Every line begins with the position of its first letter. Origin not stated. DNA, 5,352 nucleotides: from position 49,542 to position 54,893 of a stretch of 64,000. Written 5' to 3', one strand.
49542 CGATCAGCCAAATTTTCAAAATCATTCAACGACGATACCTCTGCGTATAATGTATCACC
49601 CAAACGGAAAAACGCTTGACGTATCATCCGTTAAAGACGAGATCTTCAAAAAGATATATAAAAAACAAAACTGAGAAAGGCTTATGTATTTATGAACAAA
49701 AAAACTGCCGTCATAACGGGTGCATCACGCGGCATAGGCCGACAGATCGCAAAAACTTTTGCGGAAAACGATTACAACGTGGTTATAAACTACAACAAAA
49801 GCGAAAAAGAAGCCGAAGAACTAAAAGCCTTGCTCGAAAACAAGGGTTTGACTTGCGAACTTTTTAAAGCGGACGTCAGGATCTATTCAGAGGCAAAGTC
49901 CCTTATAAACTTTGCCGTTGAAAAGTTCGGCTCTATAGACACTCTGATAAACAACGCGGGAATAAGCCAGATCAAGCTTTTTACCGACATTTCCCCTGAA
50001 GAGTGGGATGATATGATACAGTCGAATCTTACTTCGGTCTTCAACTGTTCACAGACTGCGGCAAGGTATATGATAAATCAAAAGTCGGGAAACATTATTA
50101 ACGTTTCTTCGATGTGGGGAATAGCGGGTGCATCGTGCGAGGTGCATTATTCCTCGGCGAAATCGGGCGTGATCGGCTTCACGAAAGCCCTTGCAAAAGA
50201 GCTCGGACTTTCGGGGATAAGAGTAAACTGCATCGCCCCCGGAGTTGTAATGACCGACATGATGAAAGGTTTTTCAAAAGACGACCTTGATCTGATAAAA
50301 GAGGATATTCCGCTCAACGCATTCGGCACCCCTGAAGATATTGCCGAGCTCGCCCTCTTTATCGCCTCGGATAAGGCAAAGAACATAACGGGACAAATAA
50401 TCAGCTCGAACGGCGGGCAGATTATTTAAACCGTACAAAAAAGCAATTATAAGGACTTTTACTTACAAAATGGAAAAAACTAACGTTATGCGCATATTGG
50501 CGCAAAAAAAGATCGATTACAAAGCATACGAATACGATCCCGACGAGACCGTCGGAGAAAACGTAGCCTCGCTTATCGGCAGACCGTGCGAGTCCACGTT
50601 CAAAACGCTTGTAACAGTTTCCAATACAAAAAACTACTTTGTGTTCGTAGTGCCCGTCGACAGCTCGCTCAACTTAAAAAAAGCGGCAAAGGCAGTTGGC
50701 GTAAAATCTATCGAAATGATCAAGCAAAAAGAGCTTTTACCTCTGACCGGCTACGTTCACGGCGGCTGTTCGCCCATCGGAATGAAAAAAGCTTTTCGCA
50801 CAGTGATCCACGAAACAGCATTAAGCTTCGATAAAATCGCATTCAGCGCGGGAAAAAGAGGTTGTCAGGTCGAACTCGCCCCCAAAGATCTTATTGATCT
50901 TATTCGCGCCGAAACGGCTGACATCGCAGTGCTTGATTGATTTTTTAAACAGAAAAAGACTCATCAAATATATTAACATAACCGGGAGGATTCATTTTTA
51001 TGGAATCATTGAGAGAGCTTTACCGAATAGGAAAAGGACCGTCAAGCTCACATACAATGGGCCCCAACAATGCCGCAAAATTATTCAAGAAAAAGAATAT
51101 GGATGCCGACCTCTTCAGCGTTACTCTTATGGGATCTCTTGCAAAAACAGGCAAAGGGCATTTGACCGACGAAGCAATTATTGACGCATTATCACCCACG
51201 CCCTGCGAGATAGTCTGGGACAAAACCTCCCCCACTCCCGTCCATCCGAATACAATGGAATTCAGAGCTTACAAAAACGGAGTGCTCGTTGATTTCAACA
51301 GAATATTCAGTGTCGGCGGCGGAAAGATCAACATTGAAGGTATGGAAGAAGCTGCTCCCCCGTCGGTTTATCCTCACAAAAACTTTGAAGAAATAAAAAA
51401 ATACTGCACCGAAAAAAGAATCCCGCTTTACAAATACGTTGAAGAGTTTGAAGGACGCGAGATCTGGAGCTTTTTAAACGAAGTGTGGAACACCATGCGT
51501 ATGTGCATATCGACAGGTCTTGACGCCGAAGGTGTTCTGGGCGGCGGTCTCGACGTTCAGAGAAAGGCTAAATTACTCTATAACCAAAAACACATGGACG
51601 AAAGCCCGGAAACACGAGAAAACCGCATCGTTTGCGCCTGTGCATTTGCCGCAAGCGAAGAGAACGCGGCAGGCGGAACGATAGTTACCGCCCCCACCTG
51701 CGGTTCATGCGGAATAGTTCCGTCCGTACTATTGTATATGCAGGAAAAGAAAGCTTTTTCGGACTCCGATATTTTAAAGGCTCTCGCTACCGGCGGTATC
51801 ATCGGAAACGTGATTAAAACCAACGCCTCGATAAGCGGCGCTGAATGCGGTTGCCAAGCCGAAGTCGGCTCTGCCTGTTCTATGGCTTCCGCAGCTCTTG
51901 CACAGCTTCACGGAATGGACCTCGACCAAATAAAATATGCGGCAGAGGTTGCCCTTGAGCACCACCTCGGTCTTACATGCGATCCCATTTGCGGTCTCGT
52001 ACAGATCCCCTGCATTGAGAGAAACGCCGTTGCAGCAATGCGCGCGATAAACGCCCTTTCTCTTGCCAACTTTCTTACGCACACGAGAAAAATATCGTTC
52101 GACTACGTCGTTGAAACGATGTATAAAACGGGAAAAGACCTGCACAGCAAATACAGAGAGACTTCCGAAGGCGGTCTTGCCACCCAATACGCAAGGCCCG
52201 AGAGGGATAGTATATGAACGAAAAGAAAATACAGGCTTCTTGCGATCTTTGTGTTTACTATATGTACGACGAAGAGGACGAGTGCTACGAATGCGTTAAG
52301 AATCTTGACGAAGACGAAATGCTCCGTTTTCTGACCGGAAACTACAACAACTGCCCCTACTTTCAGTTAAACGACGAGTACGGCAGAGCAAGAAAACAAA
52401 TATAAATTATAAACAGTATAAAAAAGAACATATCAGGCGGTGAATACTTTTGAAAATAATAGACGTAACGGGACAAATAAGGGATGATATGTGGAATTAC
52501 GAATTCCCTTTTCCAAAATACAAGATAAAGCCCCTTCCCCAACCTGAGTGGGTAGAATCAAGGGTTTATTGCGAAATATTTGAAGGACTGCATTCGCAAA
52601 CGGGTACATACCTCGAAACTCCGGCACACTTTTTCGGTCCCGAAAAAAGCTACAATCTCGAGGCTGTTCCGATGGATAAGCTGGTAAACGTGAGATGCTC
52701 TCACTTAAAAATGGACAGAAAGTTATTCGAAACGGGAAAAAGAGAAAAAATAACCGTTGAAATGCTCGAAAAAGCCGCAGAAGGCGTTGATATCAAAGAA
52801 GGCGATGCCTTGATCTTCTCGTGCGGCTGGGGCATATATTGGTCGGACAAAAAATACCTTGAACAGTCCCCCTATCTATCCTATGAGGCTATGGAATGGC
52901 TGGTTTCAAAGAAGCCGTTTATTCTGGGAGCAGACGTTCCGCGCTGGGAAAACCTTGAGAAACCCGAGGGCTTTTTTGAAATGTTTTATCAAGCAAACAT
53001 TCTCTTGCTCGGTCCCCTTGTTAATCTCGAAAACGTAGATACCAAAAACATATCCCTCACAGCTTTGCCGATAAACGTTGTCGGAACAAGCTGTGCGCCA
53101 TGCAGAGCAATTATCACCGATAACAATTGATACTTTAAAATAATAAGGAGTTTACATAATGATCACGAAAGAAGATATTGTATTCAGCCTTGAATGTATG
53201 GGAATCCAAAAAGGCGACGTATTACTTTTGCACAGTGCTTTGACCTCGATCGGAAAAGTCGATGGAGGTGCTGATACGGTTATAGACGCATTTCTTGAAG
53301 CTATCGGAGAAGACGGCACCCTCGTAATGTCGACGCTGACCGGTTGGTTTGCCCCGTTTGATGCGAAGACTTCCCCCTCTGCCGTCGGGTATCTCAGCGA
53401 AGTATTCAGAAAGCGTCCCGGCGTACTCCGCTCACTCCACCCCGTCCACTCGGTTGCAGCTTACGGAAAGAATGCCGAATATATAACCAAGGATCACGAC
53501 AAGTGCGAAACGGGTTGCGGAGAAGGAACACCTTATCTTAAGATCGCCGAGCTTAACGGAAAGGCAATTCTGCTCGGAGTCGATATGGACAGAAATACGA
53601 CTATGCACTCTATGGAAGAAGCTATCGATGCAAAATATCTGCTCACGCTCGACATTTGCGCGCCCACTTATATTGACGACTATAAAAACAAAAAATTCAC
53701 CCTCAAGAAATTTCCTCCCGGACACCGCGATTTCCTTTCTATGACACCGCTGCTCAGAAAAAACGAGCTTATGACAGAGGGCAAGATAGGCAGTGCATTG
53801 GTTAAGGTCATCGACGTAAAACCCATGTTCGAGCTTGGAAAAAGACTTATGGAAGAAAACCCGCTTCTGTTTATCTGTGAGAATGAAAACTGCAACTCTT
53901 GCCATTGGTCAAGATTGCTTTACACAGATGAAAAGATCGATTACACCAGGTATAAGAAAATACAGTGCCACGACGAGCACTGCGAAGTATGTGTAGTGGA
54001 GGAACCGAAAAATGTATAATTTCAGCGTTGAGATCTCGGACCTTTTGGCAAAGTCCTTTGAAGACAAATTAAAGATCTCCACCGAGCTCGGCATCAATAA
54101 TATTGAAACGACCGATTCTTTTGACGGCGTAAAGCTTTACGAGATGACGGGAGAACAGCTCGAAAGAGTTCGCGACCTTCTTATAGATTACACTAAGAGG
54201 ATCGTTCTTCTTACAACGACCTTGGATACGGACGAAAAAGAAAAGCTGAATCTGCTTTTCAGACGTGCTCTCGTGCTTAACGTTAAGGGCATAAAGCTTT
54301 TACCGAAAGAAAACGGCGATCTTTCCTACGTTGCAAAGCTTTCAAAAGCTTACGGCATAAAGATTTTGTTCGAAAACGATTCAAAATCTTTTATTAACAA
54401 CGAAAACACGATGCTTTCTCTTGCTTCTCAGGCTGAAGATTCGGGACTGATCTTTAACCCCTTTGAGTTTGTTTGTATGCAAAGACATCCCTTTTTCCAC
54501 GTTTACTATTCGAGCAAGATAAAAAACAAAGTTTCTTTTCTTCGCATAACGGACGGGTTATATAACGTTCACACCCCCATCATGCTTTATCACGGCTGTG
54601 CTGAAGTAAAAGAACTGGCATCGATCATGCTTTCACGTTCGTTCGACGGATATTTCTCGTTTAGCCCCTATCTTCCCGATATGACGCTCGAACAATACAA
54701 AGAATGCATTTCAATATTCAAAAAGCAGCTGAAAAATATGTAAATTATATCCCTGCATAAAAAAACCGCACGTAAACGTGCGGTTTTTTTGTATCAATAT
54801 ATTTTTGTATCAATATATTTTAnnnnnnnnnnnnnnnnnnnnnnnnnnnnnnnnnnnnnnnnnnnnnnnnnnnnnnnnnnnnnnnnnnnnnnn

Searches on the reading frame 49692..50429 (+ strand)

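Call 9: search_protein_families(library=pfam, proteins=[window:49692-50429:+], max_evalue=0.001)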
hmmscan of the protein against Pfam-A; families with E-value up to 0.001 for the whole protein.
window:49692-50429:+ (245 aa): 5 families
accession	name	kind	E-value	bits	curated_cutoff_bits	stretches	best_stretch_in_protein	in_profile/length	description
PF00106.31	adh_short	-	4.7e-63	212.6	26.6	1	4-197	1-193/195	short chain dehydrogenase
PF13561.12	adh_short_C2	-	5.2e-63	213.2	27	1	10-242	1-234/236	Enoyl-(Acyl carrier protein) reductase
PF08659.16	KR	-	3.8e-15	56.7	22.6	1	5-181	2-173/180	KR domain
PF23441.1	SDR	-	3.2e-07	30.4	27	1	154-243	164-255/258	SDR-like rossmann domain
PF01370.27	Epimerase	-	0.00017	21.5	20.9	1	7-126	2-105/240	NAD dependent epimerase/dehydratase family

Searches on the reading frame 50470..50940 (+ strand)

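Call 9: search_protein_families(library=pfam, proteins=[window:50470-50940:+], max_evalue=0.001)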
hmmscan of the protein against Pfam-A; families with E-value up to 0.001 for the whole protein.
window:50470-50940:+ (156 aa): 1 family
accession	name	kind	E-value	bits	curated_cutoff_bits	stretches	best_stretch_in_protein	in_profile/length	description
PF04073.20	tRNA_edit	-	3.7e-25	88.8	25.5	1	28-144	7-123/123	Aminoacyl-tRNA editing domain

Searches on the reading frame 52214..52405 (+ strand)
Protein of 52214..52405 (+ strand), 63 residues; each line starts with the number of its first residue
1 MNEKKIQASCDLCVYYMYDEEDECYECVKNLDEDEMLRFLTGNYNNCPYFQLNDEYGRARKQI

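Call 3: search_protein_families(library=pfam, proteins=[window:52214-52405:+], max_evalue=0.1)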
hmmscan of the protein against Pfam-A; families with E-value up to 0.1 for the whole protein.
window:52214-52405:+ (63 aa): 2 families
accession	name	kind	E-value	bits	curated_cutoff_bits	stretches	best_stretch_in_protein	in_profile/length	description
PF20076.4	DUF6472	-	2.2e-24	85.8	27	1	8-63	2-57/57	Domain of unknown function (DUF6472)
PF11823.13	Se_S_carrier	-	0.046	13.7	25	1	5-29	34-58/69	Putative Se/S carrier protein-like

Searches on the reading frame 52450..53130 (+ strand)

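Call 3: search_protein_families(library=pfam, proteins=[window:52450-53130:+], max_evalue=0.1)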
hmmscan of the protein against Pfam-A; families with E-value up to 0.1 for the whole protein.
window:52450-53130:+ (226 aa): 1 family
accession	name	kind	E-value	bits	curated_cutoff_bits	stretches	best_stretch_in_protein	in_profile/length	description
PF04199.19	Cyclase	-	2e-19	70.7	23.1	1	5-167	2-141/142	Putative cyclase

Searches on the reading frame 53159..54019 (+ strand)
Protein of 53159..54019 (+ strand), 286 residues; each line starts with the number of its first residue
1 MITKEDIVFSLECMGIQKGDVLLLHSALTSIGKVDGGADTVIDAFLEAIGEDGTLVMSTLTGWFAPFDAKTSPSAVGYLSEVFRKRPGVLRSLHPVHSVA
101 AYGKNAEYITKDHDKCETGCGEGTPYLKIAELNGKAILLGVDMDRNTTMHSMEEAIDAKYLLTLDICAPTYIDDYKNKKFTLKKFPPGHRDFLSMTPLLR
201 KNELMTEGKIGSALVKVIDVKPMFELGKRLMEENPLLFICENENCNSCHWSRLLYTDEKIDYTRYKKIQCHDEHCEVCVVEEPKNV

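Call 3: search_protein_families(library=pfam, proteins=[window:53159-54019:+], max_evalue=0.1)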
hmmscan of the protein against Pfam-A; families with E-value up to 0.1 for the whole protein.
window:53159-54019:+ (286 aa): 3 families
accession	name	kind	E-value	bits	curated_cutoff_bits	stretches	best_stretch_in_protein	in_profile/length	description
PF02522.19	Antibiotic_NAT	-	1.1e-53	182.6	25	1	23-232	1-232/232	Aminoglycoside 3-N-acetyltransferase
PF13847.12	Methyltransf_31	-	0.038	14.1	27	1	114-146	6-39/145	Methyltransferase domain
PF02390.23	Methyltransf_4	-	0.082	12.8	24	0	116-155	6-45/173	Putative methyltransferase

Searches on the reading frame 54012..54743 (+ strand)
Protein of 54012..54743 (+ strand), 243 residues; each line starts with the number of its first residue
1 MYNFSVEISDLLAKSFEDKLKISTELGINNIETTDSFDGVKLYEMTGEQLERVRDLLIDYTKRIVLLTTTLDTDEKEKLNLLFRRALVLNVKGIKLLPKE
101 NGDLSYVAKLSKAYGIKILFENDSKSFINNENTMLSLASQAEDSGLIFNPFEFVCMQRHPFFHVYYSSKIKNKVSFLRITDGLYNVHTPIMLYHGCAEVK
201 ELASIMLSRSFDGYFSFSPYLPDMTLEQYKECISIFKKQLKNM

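Call 3: search_protein_families(library=pfam, proteins=[window:54012-54743:+], max_evalue=0.1)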
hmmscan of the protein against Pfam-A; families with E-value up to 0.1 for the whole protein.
window:54012-54743:+ (243 aa): 1 family
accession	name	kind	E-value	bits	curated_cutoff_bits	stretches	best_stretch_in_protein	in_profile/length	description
PF01261.30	AP_endonuc_2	-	0.00046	20.4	31.1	1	104-218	108-228/249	Xylose isomerase-like TIM barrel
